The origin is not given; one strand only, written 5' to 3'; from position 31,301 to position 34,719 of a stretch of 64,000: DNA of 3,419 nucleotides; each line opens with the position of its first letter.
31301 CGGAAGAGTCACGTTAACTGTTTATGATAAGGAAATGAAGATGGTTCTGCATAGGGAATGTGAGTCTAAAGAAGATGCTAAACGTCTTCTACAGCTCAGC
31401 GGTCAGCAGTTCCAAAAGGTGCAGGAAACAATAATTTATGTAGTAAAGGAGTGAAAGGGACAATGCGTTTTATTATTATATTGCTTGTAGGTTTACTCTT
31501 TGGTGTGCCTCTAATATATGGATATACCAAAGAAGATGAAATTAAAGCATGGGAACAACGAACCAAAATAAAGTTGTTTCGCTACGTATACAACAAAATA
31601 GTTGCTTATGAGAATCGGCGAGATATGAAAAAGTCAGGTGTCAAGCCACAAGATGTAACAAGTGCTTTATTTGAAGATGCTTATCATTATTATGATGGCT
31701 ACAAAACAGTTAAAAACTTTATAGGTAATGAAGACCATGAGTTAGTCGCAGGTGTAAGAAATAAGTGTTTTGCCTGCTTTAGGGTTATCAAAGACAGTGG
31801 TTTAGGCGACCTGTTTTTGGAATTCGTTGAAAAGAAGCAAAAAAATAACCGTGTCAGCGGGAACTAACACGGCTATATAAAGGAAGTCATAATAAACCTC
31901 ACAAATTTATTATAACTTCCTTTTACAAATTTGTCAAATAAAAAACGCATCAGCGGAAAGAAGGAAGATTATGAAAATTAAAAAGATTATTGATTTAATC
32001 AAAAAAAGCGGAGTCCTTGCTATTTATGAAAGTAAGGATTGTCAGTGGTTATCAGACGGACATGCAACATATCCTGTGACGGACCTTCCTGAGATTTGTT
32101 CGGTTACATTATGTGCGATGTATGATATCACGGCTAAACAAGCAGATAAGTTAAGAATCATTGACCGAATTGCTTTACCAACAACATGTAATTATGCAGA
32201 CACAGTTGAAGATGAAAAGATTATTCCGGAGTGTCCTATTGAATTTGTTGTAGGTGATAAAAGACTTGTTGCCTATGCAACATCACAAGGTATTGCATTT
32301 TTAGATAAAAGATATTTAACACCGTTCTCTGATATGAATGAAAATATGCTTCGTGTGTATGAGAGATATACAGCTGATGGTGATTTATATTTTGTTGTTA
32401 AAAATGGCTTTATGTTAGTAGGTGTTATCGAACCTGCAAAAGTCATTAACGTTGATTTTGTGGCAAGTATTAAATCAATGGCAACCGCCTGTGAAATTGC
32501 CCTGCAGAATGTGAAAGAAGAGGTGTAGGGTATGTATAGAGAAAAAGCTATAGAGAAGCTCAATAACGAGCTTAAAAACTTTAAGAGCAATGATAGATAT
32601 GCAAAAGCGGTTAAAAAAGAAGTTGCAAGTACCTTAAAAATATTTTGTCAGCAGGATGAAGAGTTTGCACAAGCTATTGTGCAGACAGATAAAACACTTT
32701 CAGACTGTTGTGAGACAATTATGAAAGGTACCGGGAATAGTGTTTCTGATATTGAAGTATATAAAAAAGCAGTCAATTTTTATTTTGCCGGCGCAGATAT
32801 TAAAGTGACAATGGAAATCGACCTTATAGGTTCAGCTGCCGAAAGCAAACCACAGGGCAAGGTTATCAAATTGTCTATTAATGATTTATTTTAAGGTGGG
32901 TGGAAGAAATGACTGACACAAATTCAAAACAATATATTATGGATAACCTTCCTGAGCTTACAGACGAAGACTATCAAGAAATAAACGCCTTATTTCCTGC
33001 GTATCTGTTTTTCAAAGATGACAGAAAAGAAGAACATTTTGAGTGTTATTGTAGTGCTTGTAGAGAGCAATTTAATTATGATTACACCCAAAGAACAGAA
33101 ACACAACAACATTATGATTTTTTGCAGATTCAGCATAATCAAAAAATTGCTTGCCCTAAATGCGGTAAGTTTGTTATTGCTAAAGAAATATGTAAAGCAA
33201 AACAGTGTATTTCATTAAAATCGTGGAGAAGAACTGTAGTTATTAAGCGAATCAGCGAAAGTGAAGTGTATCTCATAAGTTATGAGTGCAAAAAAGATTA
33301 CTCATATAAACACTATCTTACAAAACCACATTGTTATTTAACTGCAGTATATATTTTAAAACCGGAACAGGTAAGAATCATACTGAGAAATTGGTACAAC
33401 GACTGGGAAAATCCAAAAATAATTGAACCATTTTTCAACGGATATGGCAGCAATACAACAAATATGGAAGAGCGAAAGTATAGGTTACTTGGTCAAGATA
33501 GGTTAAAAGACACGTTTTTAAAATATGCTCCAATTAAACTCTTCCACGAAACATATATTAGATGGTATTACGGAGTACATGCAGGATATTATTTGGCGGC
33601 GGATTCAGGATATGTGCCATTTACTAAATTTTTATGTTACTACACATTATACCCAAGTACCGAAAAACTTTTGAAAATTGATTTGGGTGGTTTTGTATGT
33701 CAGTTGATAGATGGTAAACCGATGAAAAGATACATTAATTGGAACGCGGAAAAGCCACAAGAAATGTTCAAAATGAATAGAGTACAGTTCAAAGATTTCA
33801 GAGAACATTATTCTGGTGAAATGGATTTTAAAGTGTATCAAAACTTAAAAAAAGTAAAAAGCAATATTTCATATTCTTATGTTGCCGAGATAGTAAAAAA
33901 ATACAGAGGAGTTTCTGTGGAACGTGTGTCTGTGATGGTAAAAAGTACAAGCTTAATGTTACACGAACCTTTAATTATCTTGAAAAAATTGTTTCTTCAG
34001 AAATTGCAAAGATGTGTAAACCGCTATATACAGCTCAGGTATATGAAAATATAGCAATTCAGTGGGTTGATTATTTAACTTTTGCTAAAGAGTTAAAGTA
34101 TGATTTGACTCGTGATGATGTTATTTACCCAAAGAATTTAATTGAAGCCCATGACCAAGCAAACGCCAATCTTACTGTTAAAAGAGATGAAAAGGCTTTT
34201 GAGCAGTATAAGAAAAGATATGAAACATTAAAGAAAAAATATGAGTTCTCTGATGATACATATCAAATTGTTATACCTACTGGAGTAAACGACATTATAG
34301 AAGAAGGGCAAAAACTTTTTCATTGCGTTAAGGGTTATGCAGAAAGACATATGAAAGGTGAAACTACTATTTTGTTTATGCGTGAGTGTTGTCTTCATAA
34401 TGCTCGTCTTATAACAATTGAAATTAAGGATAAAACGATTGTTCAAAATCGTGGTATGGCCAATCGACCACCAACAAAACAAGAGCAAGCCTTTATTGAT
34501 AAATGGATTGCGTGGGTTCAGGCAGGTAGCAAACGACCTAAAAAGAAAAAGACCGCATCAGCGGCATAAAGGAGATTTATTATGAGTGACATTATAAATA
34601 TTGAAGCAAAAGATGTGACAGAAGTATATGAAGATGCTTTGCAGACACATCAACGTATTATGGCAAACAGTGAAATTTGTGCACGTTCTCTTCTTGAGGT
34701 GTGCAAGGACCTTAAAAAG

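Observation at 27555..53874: Strand-locked, ~20-fold over-represented heptamer TCAGCGG confined to the prophage (Chi-like?)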

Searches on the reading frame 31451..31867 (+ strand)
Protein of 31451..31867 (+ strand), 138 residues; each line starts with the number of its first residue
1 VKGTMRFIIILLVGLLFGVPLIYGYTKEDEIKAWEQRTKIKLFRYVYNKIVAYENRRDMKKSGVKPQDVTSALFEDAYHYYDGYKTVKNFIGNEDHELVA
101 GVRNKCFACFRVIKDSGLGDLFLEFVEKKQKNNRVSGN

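Call 6: search_protein_families(library=pfam, proteins=[window:31451-31867:+])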
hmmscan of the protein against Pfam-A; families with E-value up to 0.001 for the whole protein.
window:31451-31867:+ (138 aa): 0 families

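Call 42: search_protein_families(library=ncbifam, proteins=[window:31451-31867:+], max_evalue=0.01)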
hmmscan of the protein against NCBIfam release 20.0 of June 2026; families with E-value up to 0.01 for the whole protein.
window:31451-31867:+ (138 aa): 0 families

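Call 89: search_protein_families(library=phrogs, proteins=[window:31451-31867:+], max_evalue=0.001)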
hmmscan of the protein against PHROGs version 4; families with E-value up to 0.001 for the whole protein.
window:31451-31867:+ (138 aa): 0 families

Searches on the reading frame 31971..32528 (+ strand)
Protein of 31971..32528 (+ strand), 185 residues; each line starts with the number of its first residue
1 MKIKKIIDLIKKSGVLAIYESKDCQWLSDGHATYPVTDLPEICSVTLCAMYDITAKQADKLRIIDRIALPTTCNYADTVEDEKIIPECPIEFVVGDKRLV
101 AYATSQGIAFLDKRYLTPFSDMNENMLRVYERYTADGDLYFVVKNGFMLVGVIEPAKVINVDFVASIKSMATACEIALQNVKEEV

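Call 6: search_protein_families(library=pfam, proteins=[window:31971-32528:+])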
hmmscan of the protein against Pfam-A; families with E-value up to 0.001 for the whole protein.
window:31971-32528:+ (185 aa): 0 families

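Call 9: search_protein_families(library=phrogs, proteins=[window:31971-32528:+])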
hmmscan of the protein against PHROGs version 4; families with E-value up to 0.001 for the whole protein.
window:31971-32528:+ (185 aa): 1 family
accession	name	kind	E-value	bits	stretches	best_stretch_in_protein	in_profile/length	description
phrog_24518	-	unknown function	7.6e-30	105.1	1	1-172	1-182/211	-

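Call 42: search_protein_families(library=ncbifam, proteins=[window:31971-32528:+], max_evalue=0.01)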
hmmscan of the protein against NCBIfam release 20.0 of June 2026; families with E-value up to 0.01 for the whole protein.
window:31971-32528:+ (185 aa): 0 families

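Call 59: search_solved_structures(query=window:31971-32528:+, max_evalue=1)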
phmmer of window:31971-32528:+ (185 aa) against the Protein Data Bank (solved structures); distinct sequences matched with E-value up to 1: 0.

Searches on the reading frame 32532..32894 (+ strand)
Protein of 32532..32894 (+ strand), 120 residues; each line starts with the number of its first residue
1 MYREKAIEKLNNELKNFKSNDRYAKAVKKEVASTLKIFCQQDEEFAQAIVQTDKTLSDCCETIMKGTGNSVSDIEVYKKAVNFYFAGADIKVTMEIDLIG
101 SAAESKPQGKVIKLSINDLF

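Call 6: search_protein_families(library=pfam, proteins=[window:32532-32894:+])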
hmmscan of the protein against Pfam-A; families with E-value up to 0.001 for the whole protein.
window:32532-32894:+ (120 aa): 1 family
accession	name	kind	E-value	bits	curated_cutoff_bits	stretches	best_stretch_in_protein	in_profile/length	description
PF14058.11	PcfK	-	1.2e-06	29.1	27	1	25-95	4-77/139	PcfK-like protein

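Call 42: search_protein_families(library=ncbifam, proteins=[window:32532-32894:+], max_evalue=0.01)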
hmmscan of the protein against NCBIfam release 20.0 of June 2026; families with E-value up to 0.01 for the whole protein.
window:32532-32894:+ (120 aa): 1 family
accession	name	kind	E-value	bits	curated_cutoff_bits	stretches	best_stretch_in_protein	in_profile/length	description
TIGR02135.1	phoU_full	equivalog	0.0036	16.9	130.25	1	9-69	104-167/212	phosphate signaling complex protein PhoU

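Call 89: search_protein_families(library=phrogs, proteins=[window:32532-32894:+], max_evalue=0.001)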
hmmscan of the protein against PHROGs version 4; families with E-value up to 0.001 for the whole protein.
window:32532-32894:+ (120 aa): 2 families
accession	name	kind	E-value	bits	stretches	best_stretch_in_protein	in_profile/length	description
phrog_38338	-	unknown function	2.6e-32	113.1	1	2-101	16-114/178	-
phrog_7445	-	unknown function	6.2e-05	24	1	3-108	5-108/138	-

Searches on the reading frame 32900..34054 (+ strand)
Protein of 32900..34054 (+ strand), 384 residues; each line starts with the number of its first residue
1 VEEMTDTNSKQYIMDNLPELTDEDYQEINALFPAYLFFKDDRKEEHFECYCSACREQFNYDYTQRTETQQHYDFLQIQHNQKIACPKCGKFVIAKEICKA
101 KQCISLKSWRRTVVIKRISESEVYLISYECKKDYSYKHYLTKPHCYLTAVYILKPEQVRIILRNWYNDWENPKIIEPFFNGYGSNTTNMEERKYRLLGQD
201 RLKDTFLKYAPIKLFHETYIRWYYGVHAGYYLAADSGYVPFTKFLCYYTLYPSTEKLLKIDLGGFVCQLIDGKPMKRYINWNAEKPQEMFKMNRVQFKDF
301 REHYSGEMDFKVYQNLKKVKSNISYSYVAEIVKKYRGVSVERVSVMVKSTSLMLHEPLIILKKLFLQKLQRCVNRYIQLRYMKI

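Call 6: search_protein_families(library=pfam, proteins=[window:32900-34054:+])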
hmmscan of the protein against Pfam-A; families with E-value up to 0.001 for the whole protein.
window:32900-34054:+ (384 aa): 0 families

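Call 9: search_protein_families(library=phrogs, proteins=[window:32900-34054:+])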
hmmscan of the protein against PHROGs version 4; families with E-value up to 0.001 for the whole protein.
window:32900-34054:+ (384 aa): 1 family
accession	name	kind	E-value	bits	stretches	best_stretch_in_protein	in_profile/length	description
phrog_8470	-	unknown function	1.5e-22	81.2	1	4-344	39-361/567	-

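Call 42: search_protein_families(library=ncbifam, proteins=[window:32900-34054:+], max_evalue=0.01)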
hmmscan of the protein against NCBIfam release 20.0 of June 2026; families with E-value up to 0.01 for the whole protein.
window:32900-34054:+ (384 aa): 0 families

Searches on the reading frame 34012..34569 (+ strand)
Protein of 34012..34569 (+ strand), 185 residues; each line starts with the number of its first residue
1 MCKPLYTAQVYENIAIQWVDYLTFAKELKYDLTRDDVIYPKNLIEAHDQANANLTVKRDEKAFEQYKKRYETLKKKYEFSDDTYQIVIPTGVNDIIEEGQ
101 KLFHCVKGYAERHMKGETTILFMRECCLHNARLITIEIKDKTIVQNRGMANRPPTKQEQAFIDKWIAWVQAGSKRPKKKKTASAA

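Call 6: search_protein_families(library=pfam, proteins=[window:34012-34569:+])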
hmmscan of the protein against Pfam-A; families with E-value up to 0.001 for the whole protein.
window:34012-34569:+ (185 aa): 1 family
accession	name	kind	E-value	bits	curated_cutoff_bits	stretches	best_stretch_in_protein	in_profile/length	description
PF14284.11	PcfJ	-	4.7e-38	130.7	25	1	18-161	2-146/147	PcfJ-like protein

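Call 42: search_protein_families(library=ncbifam, proteins=[window:34012-34569:+], max_evalue=0.01)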
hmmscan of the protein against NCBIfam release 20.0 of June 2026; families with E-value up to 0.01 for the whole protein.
window:34012-34569:+ (185 aa): 0 families
